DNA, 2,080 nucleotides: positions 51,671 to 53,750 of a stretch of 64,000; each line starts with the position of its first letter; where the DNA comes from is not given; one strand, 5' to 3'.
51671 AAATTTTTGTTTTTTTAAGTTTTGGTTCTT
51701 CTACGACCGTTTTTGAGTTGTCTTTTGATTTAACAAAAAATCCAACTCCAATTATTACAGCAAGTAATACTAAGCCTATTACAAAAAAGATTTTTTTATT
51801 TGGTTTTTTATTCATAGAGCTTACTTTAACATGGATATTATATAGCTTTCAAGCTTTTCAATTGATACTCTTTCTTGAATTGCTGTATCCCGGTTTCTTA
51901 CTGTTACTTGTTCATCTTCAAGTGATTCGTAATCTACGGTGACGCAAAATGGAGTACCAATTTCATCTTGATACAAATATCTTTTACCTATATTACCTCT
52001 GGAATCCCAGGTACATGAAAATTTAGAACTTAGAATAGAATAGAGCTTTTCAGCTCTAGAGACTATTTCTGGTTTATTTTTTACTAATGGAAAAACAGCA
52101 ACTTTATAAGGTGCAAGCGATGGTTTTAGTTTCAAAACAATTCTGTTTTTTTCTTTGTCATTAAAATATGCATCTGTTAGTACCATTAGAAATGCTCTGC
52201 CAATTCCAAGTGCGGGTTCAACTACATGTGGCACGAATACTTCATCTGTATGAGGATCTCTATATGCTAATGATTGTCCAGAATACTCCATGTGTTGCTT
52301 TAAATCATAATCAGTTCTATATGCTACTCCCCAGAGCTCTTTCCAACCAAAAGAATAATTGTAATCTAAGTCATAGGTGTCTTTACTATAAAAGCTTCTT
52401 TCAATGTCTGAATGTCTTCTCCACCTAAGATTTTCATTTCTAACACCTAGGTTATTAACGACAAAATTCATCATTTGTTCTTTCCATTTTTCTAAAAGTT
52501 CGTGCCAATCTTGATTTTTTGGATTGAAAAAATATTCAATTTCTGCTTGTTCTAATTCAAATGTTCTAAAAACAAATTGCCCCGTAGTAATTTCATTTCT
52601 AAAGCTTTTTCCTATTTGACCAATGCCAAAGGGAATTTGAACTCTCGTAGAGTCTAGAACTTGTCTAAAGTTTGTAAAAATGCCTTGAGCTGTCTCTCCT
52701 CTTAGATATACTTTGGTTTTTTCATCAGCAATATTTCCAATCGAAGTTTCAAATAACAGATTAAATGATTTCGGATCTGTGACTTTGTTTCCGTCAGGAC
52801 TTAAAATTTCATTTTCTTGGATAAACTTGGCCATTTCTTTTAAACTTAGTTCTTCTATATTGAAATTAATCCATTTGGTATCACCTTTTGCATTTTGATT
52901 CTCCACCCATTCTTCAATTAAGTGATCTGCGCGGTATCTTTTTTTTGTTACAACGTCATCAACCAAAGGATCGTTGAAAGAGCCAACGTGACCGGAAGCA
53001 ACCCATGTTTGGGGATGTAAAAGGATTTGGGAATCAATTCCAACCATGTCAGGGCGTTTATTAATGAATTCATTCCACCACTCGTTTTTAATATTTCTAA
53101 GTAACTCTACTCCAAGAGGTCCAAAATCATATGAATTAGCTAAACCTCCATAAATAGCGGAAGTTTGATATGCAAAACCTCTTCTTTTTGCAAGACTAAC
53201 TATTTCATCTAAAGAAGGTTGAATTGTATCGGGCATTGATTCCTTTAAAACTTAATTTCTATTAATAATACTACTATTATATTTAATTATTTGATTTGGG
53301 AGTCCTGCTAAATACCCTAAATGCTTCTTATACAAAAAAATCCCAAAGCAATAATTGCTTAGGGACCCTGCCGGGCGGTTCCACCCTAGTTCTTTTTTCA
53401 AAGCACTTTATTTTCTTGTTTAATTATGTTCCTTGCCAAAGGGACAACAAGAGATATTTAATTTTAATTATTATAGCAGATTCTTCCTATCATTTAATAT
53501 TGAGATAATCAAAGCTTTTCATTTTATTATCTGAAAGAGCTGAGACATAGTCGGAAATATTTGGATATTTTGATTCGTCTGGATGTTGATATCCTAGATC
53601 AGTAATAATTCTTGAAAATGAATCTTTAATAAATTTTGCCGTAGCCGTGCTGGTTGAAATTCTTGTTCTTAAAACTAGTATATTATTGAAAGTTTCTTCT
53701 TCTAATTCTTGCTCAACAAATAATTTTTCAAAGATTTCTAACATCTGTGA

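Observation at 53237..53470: T-box riboswitch-like leader upstream of glyQS with a minimal Stem I presenting GGC+A in a hairpin loop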

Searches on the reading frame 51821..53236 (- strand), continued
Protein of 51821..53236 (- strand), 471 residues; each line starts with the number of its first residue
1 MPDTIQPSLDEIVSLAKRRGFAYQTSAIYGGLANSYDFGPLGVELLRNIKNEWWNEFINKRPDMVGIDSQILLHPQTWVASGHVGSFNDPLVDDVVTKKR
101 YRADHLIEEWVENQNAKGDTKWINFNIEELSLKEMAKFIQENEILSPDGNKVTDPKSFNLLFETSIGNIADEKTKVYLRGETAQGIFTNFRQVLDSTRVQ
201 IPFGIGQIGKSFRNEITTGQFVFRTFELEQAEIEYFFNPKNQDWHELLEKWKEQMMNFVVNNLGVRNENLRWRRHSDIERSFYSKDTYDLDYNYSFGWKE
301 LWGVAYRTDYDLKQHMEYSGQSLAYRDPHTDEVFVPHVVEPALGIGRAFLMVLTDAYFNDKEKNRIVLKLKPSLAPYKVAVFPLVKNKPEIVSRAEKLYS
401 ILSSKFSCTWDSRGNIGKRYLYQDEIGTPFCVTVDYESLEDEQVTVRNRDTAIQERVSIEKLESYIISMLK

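Call 39: find_encoding_contigs(protein=P0022, flank=1200, max_places=3)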
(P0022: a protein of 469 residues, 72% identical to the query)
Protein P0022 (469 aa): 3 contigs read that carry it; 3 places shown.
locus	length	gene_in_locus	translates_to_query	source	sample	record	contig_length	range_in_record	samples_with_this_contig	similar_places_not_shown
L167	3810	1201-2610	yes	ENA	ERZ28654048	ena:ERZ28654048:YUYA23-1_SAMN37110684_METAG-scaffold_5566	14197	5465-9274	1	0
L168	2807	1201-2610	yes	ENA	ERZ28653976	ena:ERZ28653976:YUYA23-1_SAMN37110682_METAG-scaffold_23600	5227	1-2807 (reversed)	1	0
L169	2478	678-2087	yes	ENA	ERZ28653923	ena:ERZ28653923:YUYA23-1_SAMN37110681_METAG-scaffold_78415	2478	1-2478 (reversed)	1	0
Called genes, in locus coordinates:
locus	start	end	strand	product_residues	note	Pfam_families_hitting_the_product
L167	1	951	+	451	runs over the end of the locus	PF08245:Mur_ligase_M, PF02875:Mur_ligase_C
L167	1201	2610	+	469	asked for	PF28494:GlyRS_ins_1 (weak), PF00587:tRNA-synt_2b (weak), PF03129:HGTP_anticodon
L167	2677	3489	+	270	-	-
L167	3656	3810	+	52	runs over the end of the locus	-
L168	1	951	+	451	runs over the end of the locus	PF08245:Mur_ligase_M, PF02875:Mur_ligase_C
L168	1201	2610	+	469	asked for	PF28494:GlyRS_ins_1 (weak), PF00587:tRNA-synt_2b (weak), PF03129:HGTP_anticodon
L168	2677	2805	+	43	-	?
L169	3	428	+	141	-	?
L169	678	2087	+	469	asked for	PF28494:GlyRS_ins_1 (weak), PF00587:tRNA-synt_2b (weak), PF03129:HGTP_anticodon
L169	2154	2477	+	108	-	?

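Call 40: find_encoding_contigs(protein=P0013, flank=1200, max_places=3)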
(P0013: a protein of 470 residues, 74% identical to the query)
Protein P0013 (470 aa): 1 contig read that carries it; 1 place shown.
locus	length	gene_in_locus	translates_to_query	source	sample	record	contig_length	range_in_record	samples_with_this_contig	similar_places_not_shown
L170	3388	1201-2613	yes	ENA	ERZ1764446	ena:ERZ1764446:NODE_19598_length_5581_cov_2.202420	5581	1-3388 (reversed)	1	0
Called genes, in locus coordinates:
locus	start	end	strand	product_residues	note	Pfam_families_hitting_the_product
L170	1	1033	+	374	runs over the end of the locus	PF08245:Mur_ligase_M, PF02875:Mur_ligase_C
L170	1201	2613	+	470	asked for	PF28494:GlyRS_ins_1 (weak), PF00587:tRNA-synt_2b (weak), PF03129:HGTP_anticodon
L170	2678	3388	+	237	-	?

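Call 41: find_encoding_contigs(protein=P0021, flank=1200, max_places=3)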
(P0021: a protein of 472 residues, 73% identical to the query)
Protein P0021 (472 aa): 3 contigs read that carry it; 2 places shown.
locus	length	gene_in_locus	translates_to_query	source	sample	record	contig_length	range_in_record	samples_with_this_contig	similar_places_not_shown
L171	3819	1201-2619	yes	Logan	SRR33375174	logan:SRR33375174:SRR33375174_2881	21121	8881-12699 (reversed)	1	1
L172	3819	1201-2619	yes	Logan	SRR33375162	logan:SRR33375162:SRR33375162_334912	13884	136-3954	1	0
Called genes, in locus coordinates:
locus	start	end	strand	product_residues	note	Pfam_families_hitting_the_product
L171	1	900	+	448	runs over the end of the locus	PF08245:Mur_ligase_M, PF02875:Mur_ligase_C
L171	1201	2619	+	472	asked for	PF28494:GlyRS_ins_1 (weak), PF00587:tRNA-synt_2b (weak), PF03129:HGTP_anticodon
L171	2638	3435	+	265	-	-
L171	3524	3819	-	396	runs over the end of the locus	PF00390:malic, PF03949:Malic_M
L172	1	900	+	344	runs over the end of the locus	?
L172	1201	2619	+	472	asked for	PF28494:GlyRS_ins_1 (weak), PF00587:tRNA-synt_2b (weak), PF03129:HGTP_anticodon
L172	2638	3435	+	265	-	-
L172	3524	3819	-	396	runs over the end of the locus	PF00390:malic, PF03949:Malic_M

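Call 43: find_encoding_contigs(protein=P0017, flank=1200, max_places=3)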
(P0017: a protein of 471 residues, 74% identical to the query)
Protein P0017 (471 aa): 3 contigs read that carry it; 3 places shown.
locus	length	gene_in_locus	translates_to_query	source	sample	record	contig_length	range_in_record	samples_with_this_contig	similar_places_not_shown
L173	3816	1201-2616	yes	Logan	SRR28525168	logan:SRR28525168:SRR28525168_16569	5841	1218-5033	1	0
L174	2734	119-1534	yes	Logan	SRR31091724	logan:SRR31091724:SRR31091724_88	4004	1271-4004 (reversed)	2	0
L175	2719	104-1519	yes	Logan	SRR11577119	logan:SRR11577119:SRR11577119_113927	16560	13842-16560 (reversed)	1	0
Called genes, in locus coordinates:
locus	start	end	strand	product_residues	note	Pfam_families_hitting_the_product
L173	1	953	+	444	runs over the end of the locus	PF08245:Mur_ligase_M, PF02875:Mur_ligase_C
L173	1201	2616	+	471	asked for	PF28494:GlyRS_ins_1 (weak), PF00587:tRNA-synt_2b (weak), PF03129:HGTP_anticodon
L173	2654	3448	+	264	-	-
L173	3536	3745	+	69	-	-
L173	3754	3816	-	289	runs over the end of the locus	?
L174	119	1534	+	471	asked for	PF28494:GlyRS_ins_1 (weak), PF00587:tRNA-synt_2b (weak), PF03129:HGTP_anticodon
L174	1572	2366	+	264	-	-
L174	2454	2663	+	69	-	-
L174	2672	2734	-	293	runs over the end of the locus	PF00483:NTP_transferase, PF12804:NTP_transf_3 (weak)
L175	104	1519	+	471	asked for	PF28494:GlyRS_ins_1 (weak), PF00587:tRNA-synt_2b (weak), PF03129:HGTP_anticodon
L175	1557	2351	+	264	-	-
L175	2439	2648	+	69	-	-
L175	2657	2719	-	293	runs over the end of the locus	PF00483:NTP_transferase, PF12804:NTP_transf_3 (weak)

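Call 44: find_encoding_contigs(protein=P0033, flank=1200, max_places=2)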
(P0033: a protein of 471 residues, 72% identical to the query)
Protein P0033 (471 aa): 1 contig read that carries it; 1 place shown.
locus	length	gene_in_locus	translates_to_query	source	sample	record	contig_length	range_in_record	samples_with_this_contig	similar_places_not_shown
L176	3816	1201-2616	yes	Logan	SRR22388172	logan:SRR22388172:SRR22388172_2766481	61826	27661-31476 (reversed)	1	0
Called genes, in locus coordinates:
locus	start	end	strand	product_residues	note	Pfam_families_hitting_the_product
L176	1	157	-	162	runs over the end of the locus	-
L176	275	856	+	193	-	-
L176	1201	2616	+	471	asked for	PF28494:GlyRS_ins_1 (weak), PF00587:tRNA-synt_2b (weak), PF03129:HGTP_anticodon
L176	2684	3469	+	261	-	-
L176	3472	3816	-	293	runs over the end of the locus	PF00483:NTP_transferase, PF12804:NTP_transf_3 (faint)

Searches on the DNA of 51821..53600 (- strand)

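Call 4: search_rna_families(source=window, start=53150, end=53600, threshold=evalue, max_evalue=10, show_alignments=4)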
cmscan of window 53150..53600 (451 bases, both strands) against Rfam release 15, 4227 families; matches with E-value up to 10: 9.
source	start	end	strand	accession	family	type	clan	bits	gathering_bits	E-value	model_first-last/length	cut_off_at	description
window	53358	53531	-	RF00230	T-box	Cis-reg; leader;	-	27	93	0.00033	1-219/219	no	T-box leader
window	53404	53484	-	RF03091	Clostridium-PBP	Gene; sRNA;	-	18.5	94.4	6.8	1-73/73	no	Clostridium-PBP RNA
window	53334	53383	-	RF02399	NsiR1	Gene; sRNA;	-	17.5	39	0.57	1-60/60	no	Nitrogen stress-induced RNA 1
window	53441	53522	-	RF00526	snoMe28S-U3344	Gene; snRNA; snoRNA; CD-box;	-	17.1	50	3.9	1-83/83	no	Small nucleolar RNA Me28S-U3344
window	53337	53366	+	RF04352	Plastid-psbA-4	Cis-reg;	CL00153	16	56.8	7.5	1-61/61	no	Plastid-psbA-4 3UTR RNA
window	53329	53368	+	RF02416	TCV_H4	Cis-reg;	-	15.5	50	6.4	1-51/51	no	Turnip crinkle virus 3'UTR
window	53497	53543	+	RF03056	RAGATH-35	Gene; sRNA;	-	14.1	38.9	9.4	1-87/87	no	RAGATH-35 RNA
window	53419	53499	+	RF01513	Afu_335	Gene; snRNA; snoRNA; CD-box;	-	13.4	50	8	1-96/96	no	A. fumigatus snoRNA Afu_335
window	53472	53530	-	RF01675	CrcZ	Gene; sRNA;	-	10.4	95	1.4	1-398/398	no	Pseudomonas sRNA CrcZ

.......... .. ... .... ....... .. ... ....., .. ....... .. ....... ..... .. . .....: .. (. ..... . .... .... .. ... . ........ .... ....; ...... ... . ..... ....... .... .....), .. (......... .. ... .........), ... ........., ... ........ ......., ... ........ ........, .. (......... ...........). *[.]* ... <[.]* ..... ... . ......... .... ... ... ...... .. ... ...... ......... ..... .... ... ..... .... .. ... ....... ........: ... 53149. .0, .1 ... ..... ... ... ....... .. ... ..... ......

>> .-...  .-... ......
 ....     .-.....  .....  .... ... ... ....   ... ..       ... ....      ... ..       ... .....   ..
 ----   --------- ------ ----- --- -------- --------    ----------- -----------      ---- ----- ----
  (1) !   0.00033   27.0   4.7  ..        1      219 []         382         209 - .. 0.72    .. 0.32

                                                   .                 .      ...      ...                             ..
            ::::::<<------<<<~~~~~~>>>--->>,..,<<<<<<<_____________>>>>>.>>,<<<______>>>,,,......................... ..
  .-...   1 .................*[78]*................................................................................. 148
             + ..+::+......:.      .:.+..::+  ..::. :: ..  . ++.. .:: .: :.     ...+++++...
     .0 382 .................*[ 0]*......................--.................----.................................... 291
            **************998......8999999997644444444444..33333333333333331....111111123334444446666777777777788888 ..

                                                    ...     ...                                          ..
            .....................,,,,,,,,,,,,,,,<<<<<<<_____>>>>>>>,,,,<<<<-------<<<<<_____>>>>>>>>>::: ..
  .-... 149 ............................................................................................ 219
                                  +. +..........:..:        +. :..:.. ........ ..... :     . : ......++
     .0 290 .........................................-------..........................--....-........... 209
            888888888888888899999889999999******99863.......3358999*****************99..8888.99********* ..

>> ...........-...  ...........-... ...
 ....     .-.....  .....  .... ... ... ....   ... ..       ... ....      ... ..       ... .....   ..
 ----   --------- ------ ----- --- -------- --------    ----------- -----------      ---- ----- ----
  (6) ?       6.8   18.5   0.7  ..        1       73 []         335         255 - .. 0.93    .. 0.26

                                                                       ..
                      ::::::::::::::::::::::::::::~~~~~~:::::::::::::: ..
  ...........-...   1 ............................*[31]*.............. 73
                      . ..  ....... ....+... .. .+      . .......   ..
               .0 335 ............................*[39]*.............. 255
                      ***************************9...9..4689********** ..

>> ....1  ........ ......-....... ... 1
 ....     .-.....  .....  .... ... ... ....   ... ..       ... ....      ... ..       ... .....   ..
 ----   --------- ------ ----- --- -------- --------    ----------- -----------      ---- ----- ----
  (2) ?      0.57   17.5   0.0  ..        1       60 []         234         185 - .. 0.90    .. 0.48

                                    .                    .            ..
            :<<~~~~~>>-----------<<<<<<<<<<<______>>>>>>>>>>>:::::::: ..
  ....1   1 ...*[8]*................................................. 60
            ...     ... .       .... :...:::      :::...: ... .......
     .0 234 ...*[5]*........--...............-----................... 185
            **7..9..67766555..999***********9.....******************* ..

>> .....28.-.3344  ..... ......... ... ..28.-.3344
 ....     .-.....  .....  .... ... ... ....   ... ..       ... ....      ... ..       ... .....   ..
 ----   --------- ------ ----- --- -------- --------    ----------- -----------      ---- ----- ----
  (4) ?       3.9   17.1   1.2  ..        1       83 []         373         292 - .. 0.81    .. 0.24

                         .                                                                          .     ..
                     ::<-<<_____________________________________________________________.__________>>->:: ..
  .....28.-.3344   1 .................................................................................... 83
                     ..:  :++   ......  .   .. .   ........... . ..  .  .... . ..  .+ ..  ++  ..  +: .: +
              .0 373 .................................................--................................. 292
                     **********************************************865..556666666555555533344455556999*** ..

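Call 70: search_rna_families(sources=[L165, L167, L170, L171, L173, L176, L177, L009, L012], threshold=evalue, max_evalue=0.01)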
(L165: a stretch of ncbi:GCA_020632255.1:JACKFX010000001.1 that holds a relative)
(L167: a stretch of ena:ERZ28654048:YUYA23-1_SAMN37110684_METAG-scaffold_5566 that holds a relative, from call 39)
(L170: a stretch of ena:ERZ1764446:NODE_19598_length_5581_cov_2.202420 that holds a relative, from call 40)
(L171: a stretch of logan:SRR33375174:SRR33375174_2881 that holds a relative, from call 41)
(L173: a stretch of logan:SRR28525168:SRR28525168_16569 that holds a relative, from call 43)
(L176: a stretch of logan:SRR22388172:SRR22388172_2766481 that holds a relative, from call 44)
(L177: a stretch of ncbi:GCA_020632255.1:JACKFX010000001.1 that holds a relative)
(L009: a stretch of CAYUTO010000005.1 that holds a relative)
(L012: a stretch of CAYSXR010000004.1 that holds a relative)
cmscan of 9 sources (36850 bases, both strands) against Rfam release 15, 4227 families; matches with E-value up to 0.01: 4.
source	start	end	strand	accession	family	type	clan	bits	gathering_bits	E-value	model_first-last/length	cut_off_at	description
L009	1339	1457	+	RF00230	T-box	Cis-reg; leader;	-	42.7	93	2.5e-06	1-219/219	no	T-box leader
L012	1260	1378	+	RF00230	T-box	Cis-reg; leader;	-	39.3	93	1.9e-05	1-219/219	no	T-box leader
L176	996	1111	+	RF00230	T-box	Cis-reg; leader;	-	38.5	93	3.1e-05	1-219/219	no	T-box leader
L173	928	1110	+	RF00230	T-box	Cis-reg; leader;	-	30.7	93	0.0031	1-219/219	no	T-box leader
